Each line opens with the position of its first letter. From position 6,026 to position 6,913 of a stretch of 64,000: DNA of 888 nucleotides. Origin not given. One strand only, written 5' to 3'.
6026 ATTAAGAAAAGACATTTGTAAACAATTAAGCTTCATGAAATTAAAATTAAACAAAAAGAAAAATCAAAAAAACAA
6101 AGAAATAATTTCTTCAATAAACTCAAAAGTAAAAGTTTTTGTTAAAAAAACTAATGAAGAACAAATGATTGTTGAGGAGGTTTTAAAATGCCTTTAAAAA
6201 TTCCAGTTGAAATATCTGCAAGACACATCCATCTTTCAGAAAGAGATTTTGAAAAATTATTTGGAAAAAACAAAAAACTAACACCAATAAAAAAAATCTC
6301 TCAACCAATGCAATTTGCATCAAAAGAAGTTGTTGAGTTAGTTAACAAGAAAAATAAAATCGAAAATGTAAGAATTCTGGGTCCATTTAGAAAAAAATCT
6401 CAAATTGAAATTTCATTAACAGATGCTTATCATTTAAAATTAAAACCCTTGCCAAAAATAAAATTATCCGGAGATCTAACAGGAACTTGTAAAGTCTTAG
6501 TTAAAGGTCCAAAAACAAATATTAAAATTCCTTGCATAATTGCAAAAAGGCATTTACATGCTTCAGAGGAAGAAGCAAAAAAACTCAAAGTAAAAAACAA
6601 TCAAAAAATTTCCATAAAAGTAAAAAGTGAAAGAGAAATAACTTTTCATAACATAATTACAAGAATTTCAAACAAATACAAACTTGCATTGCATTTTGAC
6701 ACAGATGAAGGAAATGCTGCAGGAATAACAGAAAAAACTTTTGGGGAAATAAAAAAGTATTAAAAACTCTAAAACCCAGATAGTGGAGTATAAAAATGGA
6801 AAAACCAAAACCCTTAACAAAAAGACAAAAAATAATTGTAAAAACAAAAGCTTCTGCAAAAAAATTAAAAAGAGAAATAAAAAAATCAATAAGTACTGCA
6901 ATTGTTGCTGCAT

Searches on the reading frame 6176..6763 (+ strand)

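Call 33: search_protein_families(library=pfam, proteins=[window:6176-6763:+], max_evalue=0.001)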
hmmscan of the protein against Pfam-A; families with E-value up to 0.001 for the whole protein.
window:6176-6763:+ (195 aa): 1 family
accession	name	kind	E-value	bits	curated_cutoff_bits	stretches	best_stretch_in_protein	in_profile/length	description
PF06130.18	PTAC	-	2.5e-64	216.7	25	1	10-184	1-175/176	Phosphate propanoyltransferase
